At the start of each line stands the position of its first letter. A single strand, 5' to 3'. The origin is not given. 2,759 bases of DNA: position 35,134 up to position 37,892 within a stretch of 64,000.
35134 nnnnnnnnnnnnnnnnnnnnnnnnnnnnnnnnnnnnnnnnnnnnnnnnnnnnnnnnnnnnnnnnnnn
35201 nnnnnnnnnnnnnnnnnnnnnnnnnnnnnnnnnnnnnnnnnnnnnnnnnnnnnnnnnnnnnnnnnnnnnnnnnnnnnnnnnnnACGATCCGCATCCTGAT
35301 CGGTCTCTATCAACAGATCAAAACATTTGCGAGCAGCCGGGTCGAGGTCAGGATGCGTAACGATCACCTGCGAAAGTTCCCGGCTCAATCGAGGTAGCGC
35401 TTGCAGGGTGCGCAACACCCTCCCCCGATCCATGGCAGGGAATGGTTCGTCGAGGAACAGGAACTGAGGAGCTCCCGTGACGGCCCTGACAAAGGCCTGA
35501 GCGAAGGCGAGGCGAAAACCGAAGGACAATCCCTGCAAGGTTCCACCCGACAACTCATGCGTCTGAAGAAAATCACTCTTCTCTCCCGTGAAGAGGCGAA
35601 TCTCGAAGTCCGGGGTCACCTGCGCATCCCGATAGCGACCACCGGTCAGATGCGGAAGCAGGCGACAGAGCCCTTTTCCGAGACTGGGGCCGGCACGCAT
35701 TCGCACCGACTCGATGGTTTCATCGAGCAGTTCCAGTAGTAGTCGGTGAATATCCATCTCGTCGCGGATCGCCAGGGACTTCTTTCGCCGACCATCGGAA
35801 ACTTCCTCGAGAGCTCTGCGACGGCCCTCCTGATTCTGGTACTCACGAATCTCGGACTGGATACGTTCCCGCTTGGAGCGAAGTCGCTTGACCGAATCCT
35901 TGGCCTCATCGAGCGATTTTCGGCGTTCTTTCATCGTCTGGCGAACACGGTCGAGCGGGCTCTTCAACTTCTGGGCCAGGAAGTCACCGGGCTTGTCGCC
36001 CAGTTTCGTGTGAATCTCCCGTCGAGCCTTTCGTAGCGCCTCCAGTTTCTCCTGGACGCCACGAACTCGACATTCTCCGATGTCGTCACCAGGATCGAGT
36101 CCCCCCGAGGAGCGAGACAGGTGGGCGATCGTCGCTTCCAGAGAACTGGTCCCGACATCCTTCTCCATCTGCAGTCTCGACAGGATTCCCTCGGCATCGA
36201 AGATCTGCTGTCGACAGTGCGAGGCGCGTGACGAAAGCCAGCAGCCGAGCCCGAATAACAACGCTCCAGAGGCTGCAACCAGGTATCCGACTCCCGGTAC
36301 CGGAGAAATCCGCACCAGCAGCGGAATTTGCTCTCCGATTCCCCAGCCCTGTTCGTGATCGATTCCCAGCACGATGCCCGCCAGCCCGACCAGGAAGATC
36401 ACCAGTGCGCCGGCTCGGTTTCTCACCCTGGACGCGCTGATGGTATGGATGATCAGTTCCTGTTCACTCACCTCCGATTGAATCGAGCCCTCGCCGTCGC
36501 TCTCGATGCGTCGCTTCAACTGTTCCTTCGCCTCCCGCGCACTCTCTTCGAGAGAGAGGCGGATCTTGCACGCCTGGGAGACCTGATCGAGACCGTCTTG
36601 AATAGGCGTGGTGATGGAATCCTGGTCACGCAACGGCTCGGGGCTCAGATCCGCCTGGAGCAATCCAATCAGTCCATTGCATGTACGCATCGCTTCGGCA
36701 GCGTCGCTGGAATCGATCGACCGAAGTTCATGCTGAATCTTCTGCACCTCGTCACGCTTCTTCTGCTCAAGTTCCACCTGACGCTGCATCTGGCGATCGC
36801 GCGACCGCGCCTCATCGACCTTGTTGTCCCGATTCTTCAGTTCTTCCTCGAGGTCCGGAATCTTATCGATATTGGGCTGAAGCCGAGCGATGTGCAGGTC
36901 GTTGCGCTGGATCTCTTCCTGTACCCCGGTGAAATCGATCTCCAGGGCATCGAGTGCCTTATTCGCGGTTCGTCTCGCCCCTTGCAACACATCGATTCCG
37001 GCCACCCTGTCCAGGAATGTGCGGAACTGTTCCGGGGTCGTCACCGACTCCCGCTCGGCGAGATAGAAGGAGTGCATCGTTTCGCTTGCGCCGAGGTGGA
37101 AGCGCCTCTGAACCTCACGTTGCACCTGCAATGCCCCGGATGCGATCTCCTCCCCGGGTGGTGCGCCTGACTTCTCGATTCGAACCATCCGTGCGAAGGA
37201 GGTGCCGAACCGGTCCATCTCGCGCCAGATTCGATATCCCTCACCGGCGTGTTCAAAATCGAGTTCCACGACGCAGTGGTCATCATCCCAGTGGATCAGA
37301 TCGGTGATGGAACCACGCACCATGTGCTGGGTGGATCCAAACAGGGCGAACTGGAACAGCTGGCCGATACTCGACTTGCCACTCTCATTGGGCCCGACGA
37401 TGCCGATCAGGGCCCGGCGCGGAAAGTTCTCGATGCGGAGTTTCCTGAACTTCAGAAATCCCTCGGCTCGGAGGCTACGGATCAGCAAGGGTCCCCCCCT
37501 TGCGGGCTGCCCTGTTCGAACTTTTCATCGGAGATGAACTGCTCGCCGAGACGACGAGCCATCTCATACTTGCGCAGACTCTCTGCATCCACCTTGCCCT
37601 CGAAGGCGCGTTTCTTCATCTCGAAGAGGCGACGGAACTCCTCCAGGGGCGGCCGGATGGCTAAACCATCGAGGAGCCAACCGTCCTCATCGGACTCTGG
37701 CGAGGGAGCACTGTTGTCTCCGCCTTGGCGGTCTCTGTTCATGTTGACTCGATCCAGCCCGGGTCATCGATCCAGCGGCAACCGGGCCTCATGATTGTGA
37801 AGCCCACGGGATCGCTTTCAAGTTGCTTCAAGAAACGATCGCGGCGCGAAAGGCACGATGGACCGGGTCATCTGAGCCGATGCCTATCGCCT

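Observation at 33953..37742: Membrane-anchored SMC/SbcC-like ATPase with Pro/Lys/Glu-rich repeat tail, flanked by a small coupled ORF and an LpxH-like phosphoesterase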

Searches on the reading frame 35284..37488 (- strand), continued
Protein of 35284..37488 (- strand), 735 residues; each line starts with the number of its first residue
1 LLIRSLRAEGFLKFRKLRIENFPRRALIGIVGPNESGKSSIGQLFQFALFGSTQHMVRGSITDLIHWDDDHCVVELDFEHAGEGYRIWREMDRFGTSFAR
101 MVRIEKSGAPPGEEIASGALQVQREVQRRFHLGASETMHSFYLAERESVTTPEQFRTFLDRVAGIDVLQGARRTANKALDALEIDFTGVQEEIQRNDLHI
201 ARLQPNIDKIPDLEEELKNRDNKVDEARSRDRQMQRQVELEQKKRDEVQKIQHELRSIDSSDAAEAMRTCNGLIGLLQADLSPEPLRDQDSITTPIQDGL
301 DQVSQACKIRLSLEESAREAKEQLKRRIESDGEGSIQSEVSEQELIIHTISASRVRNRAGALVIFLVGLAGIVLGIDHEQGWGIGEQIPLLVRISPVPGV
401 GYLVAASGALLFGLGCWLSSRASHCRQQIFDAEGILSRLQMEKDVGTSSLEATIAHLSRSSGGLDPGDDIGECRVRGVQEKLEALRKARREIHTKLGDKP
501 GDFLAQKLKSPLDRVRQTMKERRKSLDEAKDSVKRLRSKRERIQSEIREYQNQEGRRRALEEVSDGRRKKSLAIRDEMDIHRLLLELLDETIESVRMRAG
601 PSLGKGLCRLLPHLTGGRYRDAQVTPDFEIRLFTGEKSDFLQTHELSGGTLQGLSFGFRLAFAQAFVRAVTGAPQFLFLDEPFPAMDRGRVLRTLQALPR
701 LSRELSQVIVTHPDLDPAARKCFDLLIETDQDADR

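Call 48: find_encoding_contigs(protein=P0153, flank=5000, max_places=1)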
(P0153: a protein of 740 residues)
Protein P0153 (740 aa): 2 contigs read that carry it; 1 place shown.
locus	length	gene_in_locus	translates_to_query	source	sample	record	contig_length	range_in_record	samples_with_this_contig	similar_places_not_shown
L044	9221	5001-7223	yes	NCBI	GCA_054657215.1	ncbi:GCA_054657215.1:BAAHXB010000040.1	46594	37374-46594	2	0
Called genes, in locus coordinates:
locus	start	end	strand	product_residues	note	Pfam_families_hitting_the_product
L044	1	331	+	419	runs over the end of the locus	PF11871:DUF3391, PF13487:HD_5, PF01966:HD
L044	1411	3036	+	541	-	PF00072:Response_reg, PF00990:GGDEF, PF00563:EAL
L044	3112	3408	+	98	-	-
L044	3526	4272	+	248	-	PF00034:Cytochrom_C (weak), PF13442:Cytochrome_CBB3 (weak), PF00034:Cytochrom_C (weak)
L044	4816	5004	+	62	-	-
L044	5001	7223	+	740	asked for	PF02463:SMC_N, PF13476:AAA_23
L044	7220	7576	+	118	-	-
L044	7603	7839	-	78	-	-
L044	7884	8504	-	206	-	-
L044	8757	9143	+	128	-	-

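Call 49: find_encoding_contigs(protein=P0144, flank=5000, max_places=1)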
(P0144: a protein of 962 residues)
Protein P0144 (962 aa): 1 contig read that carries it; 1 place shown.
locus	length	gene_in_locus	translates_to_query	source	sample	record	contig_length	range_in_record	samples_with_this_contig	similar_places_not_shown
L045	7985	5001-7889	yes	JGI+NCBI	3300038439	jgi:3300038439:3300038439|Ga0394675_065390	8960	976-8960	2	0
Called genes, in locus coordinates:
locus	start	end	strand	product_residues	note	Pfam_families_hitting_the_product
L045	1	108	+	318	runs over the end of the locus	PF01073:3Beta_HSD (weak), PF01370:Epimerase, PF02719:Polysacc_synt_2 (faint), PF04321:RmlD_sub_bind, PF07993:NAD_binding_4 (faint), PF16363:GDP_Man_Dehyd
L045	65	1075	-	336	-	PF01408:GFO_IDH_MocA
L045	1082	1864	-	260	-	PF23023:Anti-Pycsar_Apyc1, PF00753:Lactamase_B, PF12706:Lactamase_B_2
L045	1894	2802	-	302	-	PF03372:Exo_endo_phos (weak)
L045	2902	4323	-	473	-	PF12796:Ank_2, PF13637:Ank_4 (weak), PF13857:Ank_5, PF00023:Ank, PF12796:Ank_2, PF13606:Ank_3 (weak), PF12796:Ank_2, PF12796:Ank_2, +5 more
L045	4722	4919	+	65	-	-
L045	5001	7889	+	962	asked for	PF02463:SMC_N, PF13304:AAA_21 (faint), PF13476:AAA_23, PF13555:AAA_29 (faint)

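Call 50: find_encoding_contigs(protein=P0154, flank=5000, max_places=1)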
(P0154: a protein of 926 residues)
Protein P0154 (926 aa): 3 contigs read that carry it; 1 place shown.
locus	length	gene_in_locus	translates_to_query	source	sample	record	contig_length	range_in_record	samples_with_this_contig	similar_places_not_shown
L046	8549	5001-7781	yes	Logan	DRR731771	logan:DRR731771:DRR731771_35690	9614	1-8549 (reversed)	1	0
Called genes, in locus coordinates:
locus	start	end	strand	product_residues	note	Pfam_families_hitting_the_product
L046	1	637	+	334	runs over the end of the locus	PF07719:TPR_2 (faint), PF00578:AhpC-TSA, PF08534:Redoxin, PF00085:Thioredoxin (weak), PF13098:Thioredoxin_2 (faint), PF13905:Thioredoxin_8 (faint)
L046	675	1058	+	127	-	PF04379:DUF525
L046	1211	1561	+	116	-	-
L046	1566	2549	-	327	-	PF03060:NMO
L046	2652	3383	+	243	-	PF00849:PseudoU_synth_2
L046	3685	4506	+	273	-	PF16267:DUF4920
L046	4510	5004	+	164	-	-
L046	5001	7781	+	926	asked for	PF13304:AAA_21 (faint), PF13476:AAA_23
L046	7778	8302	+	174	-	PF03692:CxxCxxCC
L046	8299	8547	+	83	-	?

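Call 61: search_dna_similar(query=window:35284-37488:-, collection=plasmids, mode=protein, max_evalue=0.00001, max_rows=15)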
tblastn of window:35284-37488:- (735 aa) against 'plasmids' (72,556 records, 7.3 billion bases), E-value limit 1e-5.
Records with a match: 1; places in all: 1; records where one place covers at least 80% of the query: 0.
Best place of each record, by identity: <60% 1.
By first word of the organism name: Thermus 1.
By predicted mobility (MOB-suite, as given by PLSDB): non-mobilizable 1.
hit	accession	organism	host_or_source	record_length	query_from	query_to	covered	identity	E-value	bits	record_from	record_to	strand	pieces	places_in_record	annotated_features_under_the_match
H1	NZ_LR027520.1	Thermus thermophilus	-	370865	27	183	21%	28.2%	6e-6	58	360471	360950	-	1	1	SMC family ATPase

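Call 62: search_dna_similar(query=window:35284-37488:-, collection=phages, mode=protein, max_evalue=0.00001, max_rows=10)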
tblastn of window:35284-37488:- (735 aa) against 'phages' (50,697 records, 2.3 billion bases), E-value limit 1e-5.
No match.

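Call 63: search_dna_similar(query=P0153, collection=plasmids, mode=protein, max_evalue=0.00001, max_rows=15)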
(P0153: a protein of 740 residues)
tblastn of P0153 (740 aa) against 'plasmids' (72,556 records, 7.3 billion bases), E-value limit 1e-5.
Records with a match: 25; places in all: 25; records where one place covers at least 80% of the query: 0.
Best place of each record, by identity: <60% 25.
By first word of the organism name: Azospirillum 11; Rhizobium 4; Pseudoalteromonas 4; Bradyrhizobium 3; Methylocella 2; Bosea 1.
By predicted mobility (MOB-suite, as given by PLSDB): non-mobilizable 16; conjugative 5; mobilizable 4.
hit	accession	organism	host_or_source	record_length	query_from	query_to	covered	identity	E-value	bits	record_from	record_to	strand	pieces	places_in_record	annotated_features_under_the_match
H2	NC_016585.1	Azospirillum lipoferum 4B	-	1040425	1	158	21%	31.3%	2e-6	59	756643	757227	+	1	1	none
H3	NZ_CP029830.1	Azospirillum ramasamyi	single cell,Cow dung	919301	1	158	21%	30.8%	8e-7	61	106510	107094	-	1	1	AAA family ATPase | exonuclease SbcCD subunit D C-terminal domain-containing protein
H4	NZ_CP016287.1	Rhizobium leguminosarum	Vavilovia formosa,cell culture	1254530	1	144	19%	32.6%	4e-6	58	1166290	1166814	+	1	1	record has no annotation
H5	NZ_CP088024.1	Bradyrhizobium quebecense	Glycine max cv. AC Glengarry,Cell ...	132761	1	144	19%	32.0%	1e-8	66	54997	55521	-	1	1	AAA family ATPase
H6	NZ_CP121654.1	Rhizobium sp. CB3171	Calliandra calothyrsus,cell culture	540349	1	144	19%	31.6%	4e-8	65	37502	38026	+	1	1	AAA family ATPase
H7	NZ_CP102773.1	Bosea sp. NBC_00550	-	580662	1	144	19%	31.6%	1e-7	63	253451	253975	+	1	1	AAA family ATPase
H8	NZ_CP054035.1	Rhizobium indicum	Pisum sativum l. (pea),Pure culture,Pea ...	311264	1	144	19%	31.4%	4e-8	65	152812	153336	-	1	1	AAA family ATPase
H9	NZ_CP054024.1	Rhizobium indicum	Pisum sativum l. (pea),Pure culture,Pea ...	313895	1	144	19%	31.4%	4e-8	65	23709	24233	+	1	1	AAA family ATPase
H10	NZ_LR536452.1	Methylocella tundrae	-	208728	1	144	19%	31.1%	1e-6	60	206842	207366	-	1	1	AAA family ATPase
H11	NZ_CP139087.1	Methylocella tundrae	Single cell,tundra wetland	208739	1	144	19%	31.1%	1e-6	60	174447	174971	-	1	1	AAA family ATPase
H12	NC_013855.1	Azospirillum sp. B510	-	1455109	1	139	19%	32.2%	1e-6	60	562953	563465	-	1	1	record has no annotation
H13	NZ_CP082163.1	Bradyrhizobium sp. 195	Acmispon strigosus,cell culture,root ...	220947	1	144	19%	30.9%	5e-8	64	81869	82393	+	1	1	AAA family ATPase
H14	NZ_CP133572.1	Pseudoalteromonas sp. HL-AS2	sediment core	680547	1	144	19%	30.6%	6e-8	64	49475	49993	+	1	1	SbcC/MukB-like Walker B domain-containing protein | exonuclease SbcCD subunit D C-terminal domain-containing protein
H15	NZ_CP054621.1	Azospirillum oryzae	cell culture,soil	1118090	1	139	19%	31.6%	4e-6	58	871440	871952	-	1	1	record has no annotation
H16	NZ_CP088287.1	Bradyrhizobium septentrionale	Glycine max cv. AC Glengarry,Cell ...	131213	1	142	19%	30.6%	4e-7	62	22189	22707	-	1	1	AAA family ATPase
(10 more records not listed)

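Call 65: search_protein_families(library=pfam, alignment_id=A4, max_evalue=0.01)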
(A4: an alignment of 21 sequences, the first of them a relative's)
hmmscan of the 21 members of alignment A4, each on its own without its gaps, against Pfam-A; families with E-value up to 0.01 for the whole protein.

A. member 1, P0140 (750 aa): 6 families
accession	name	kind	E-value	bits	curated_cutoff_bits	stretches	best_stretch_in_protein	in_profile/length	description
PF13476.12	AAA_23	-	6.2e-12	47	27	1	6-106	2-108/201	AAA domain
PF02463.25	SMC_N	-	2.4e-10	40.6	40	1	3-724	2-197/220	RecF/RecN/SMC N terminal domain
PF13558.12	SbcC_Walker_B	-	0.00052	20.6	27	1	646-709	21-88/90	SbcC/RAD50-like, Walker B motif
PF13304.12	AAA_21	-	0.002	18.7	27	0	579-698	220-272/304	AAA domain, putative AbiEii toxin, Type IV TA system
PF13514.12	AAA_27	-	0.0023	18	22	0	23-185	24-180/206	AAA domain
PF16454.10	PI3K_P85_iSH2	-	0.0058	16.7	31.5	0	158-207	95-144/161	Phosphatidylinositol 3-kinase regulatory subunit P85 inter-SH2 domain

B. families by the number of members that match (of 21 scanned): 27 families (the first 25 are shown)
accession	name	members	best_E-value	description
PF13476.12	AAA_23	21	7.2e-18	AAA domain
PF02463.25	SMC_N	21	5.9e-16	RecF/RecN/SMC N terminal domain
PF13304.12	AAA_21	18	2.5e-09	AAA domain, putative AbiEii toxin, Type IV TA system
PF13514.12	AAA_27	17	6.2e-08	AAA domain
PF13558.12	SbcC_Walker_B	17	9.4e-08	SbcC/RAD50-like, Walker B motif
PF13175.12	AAA_15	10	3.9e-07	AAA ATPase domain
PF13555.12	AAA_29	8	5.9e-07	P-loop containing region of AAA domain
PF00005.33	ABC_tran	6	0.00045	ABC transporter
PF07332.16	Phage_holin_3_6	3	0.00021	Putative Actinobacterial Holin-X, holin superfamily III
PF13851.11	GAS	2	0.00083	Growth-arrest specific micro-tubule binding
PF05667.16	CCDC22_CC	2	0.0018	CCDC22 protein coiled-coil region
PF04108.17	ATG17_like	1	6e-05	Autophagy protein ATG17-like domain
PF10473.14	CENP-F_leu_zip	1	0.00026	Leucine-rich repeats of kinetochore protein Cenp-F/LEK1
PF08702.15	Fib_alpha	1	0.00027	Fibrinogen alpha/beta chain family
PF07264.17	EI24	1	0.00092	Sulfate transporter CysZ/Etoposide-induced protein 2.4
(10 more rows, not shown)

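Call 80: search_protein_families(library=pfam, proteins=[L036:5807-6004:+, L038:5804-6004:+, L040:4804-5004:+, L044:4816-5004:+, L045:4722-4919:+, L042:3070-3327:+, L046:4510-5004:+, L044:7220-7576:+, L042:6212-6700:+], max_evalue=0.1)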
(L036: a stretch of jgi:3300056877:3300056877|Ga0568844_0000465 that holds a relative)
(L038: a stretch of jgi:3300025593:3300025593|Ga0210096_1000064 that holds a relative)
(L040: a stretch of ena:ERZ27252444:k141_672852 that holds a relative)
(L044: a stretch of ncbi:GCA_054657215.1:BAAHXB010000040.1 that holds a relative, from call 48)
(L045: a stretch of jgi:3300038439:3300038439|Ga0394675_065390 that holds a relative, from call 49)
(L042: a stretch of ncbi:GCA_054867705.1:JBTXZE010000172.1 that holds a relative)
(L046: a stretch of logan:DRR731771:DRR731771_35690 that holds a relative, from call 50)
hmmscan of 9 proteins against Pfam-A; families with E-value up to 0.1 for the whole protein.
L036:5807-6004:+ (65 aa): 0 families

L038:5804-6004:+ (66 aa): 0 families

L040:4804-5004:+ (66 aa): 0 families

L044:4816-5004:+ (62 aa): 0 families

L045:4722-4919:+ (65 aa): 1 family
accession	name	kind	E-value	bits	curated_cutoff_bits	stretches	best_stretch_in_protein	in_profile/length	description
PF10543.14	ORF6N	-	0.081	13.7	27.8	0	6-37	34-64/86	ORF6N domain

L042:3070-3327:+ (85 aa): 0 families

L046:4510-5004:+ (164 aa): 0 families

L044:7220-7576:+ (118 aa): 0 families

L042:6212-6700:+ (162 aa): 1 family
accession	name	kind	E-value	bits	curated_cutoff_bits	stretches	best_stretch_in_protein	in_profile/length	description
PF03692.20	CxxCxxCC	-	6.7e-11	43.2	23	1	18-119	2-84/85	Putative zinc- or iron-chelating domain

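Call 84: list_cluster_members(proteins=[P0102, P0106, P0107, P0114, P0116, P0123, P0129, P0134, P0139, P0142])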
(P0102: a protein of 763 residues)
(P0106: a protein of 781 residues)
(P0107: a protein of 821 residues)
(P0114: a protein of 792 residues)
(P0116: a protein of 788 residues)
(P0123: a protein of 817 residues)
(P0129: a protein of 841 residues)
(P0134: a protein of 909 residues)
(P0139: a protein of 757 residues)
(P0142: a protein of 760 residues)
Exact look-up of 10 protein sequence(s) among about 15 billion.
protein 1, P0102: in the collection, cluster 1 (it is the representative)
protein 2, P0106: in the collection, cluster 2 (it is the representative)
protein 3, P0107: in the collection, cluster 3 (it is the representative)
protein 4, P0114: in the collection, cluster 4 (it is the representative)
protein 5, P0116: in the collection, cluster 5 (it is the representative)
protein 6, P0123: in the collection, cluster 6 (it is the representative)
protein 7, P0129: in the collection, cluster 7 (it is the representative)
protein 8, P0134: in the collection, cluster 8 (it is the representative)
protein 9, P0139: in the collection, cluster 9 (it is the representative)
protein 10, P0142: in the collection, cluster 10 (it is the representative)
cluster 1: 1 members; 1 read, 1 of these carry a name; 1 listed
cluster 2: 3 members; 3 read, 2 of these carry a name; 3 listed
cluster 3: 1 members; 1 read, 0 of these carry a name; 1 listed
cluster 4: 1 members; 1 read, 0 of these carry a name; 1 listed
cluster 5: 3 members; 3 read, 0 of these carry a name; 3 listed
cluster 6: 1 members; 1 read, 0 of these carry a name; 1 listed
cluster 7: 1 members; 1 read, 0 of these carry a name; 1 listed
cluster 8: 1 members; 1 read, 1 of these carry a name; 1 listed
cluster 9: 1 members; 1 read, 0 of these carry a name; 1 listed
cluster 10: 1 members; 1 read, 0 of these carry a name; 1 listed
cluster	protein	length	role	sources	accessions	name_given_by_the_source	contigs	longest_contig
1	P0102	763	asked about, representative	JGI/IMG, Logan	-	hypothetical protein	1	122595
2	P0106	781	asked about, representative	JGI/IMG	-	-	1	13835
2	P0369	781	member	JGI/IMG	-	DNA repair exonuclease SbcCD ATPase subunit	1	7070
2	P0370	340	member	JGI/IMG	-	DNA repair exonuclease SbcCD ATPase subunit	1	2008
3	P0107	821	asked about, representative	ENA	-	-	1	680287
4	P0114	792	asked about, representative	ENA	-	-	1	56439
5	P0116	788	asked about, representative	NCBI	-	-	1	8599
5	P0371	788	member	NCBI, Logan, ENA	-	-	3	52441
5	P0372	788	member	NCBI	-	-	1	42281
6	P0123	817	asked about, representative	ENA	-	-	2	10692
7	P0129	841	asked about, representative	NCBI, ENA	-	-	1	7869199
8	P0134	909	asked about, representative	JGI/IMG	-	DNA repair exonuclease SbcCD ATPase subunit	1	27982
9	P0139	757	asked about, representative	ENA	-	-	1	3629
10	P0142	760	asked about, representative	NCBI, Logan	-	-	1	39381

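Call 85: list_cluster_members(proteins=[P0141, P0145, P0148, P0150, P0156, P0160, P0168, P0169, P0184, P0197])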
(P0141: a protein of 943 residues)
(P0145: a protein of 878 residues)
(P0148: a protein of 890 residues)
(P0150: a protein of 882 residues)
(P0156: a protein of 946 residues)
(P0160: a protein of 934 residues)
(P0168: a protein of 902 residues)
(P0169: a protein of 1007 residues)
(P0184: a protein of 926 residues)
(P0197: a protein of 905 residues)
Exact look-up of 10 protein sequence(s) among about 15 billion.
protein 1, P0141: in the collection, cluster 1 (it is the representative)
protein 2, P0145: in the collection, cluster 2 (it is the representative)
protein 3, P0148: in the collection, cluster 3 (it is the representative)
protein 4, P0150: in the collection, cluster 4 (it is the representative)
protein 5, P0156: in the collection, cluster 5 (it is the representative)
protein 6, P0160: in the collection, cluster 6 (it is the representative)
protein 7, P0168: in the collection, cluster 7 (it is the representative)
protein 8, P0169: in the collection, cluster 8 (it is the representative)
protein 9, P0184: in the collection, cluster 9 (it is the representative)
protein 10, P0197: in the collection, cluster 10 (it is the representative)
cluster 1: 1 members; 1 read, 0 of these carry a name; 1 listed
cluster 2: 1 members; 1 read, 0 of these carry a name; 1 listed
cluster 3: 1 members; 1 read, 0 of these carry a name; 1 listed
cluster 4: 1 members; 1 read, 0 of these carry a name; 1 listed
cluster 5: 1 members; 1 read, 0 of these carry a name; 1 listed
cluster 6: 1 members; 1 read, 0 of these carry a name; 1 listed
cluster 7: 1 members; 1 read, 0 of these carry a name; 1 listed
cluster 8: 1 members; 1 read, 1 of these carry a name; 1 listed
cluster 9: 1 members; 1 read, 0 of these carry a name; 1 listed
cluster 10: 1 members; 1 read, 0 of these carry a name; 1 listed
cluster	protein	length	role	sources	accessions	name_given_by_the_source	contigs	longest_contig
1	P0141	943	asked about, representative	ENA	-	-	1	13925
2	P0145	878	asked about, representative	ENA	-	-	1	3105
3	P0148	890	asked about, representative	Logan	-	-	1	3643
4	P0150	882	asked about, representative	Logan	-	-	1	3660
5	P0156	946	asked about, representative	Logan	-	-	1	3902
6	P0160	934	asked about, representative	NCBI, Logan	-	-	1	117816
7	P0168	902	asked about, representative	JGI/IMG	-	-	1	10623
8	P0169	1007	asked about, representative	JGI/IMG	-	DNA repair exonuclease SbcCD ATPase subunit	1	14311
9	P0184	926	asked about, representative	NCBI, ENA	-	-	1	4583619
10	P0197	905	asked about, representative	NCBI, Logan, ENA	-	-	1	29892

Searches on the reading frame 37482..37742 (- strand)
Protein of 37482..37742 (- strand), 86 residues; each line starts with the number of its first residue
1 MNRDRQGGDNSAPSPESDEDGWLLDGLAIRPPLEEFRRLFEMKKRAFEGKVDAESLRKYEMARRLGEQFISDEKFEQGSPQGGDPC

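Call 3: search_protein_families(library=pfam, proteins=[window:37482-37742:-], max_evalue=0.01)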
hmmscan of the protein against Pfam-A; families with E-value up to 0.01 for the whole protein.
window:37482-37742:- (86 aa): 0 families

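Call 4: search_protein_families(library=ncbifam, proteins=[window:37482-37742:-], max_evalue=0.01)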
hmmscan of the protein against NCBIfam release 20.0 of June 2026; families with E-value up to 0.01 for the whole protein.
window:37482-37742:- (86 aa): 0 families

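Call 5: search_protein_families(library=padloc, proteins=[window:37482-37742:-], max_evalue=0.01)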
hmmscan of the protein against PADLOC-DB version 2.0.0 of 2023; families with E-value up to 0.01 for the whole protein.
window:37482-37742:- (86 aa): 0 families

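Call 79: search_solved_structures(query=A5, max_evalue=5)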
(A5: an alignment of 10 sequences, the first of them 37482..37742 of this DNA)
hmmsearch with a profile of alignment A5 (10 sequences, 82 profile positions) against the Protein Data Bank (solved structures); distinct sequences matched with E-value up to 5: 4.
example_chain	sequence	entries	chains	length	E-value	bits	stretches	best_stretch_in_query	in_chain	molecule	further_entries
9evs_1o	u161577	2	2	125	0.9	12.6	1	9-40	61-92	mL54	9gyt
5npg_A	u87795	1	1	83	1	12.4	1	30-76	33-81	Loquacious, isoform F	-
1ahh_A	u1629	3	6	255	1.6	11.7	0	48-73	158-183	7 ALPHA-HYDROXYSTEROID DEHYDROGENASE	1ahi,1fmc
7eny_A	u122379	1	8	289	2.3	11.3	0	48-73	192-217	7alpha-hydroxysteroid dehydrogenase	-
